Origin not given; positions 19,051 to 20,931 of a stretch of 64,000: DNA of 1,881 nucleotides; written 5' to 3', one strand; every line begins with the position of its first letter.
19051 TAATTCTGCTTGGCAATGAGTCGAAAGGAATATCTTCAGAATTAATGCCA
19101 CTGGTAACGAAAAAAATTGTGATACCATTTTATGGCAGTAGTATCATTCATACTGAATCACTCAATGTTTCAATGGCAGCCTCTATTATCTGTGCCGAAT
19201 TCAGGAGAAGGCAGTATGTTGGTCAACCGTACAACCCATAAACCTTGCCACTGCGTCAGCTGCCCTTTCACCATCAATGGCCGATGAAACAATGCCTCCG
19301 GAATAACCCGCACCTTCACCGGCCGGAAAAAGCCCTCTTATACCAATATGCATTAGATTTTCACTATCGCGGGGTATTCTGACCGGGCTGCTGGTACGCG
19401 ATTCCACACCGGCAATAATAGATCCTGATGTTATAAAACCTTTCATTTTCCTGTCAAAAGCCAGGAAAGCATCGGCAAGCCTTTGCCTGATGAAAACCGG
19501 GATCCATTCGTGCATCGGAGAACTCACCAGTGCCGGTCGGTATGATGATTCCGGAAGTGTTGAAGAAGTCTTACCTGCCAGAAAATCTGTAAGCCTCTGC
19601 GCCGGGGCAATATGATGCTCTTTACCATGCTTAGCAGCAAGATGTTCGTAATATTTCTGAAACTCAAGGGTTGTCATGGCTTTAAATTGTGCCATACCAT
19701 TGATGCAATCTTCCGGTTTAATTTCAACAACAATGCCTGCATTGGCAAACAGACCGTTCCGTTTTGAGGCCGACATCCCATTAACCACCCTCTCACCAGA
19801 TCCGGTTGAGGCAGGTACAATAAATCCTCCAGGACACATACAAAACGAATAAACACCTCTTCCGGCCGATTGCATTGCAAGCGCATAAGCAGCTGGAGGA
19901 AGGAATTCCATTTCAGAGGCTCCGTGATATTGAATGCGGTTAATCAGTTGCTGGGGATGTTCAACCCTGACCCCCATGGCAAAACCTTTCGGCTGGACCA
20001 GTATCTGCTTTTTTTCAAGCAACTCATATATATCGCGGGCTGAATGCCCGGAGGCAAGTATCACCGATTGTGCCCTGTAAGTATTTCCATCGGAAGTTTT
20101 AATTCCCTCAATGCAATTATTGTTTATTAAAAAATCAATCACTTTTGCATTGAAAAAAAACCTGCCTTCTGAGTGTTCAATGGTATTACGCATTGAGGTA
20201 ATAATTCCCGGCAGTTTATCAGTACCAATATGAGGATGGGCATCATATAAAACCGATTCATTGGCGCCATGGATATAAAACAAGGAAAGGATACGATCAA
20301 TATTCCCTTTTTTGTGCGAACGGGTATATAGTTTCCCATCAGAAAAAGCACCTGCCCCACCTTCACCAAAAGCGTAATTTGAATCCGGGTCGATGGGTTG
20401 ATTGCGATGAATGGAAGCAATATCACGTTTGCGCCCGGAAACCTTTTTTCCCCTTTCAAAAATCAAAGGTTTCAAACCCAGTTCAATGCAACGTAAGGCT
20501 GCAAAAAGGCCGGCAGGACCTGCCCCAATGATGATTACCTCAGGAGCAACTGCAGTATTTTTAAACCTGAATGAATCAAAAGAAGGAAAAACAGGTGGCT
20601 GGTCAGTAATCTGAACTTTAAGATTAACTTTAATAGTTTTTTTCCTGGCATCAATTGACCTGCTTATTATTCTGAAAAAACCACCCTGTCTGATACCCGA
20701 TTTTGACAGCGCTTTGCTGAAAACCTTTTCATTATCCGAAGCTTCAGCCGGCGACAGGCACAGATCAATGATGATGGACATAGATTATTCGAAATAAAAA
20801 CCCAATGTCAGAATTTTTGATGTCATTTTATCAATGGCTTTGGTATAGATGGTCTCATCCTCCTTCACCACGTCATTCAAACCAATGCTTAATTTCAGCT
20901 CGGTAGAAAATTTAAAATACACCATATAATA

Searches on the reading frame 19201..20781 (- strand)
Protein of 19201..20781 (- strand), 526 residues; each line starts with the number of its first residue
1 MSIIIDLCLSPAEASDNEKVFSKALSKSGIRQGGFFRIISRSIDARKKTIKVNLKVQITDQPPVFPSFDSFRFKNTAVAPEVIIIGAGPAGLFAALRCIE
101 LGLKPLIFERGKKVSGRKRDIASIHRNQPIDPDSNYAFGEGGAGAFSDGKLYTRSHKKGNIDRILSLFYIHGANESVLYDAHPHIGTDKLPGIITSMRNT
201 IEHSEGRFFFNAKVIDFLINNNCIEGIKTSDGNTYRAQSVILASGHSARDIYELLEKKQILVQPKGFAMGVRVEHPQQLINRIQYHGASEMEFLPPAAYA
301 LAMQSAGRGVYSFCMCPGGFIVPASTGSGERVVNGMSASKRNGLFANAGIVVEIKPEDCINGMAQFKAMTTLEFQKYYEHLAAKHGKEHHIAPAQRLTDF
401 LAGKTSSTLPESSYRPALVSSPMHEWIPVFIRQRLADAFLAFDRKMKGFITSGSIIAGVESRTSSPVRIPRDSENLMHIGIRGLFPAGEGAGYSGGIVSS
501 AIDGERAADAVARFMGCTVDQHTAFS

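Call 64: search_protein_families(library=pfam, proteins=[window:19201-20781:-], max_evalue=0.00001)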
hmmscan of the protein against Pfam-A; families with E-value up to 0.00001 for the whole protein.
window:19201-20781:- (526 aa): 8 families
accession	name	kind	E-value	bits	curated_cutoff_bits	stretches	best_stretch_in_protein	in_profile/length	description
PF21688.3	FAD-depend_C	-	4.4e-68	229.8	27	1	267-463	2-197/197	FAD-dependent protein, C-terminal domain-like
PF03486.20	HI0933_like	-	7.5e-10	39.1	50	1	81-463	2-191/244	HI0933-like protein Rossmann domain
PF01266.30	DAO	-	9.2e-10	39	27.9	0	197-276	155-236/353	FAD dependent oxidoreductase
PF01134.28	GIDA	-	1.6e-08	34.5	22.1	0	196-246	100-150/391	Glucose inhibited division protein A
PF00890.30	FAD_binding_2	-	8.3e-08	32.3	20.4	0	82-116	2-36/414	FAD binding domain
PF07992.20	Pyr_redox_2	-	4.4e-07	30.1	26.1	1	81-251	2-114/291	Pyridine nucleotide-disulphide oxidoreductase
PF13738.12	Pyr_redox_3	-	6e-06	26.1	30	0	83-114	1-33/305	Pyridine nucleotide-disulphide oxidoreductase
PF13450.12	NAD_binding_8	-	8.5e-06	26.4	21.9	0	84-121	1-38/68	NAD(P)-binding Rossmann-like domain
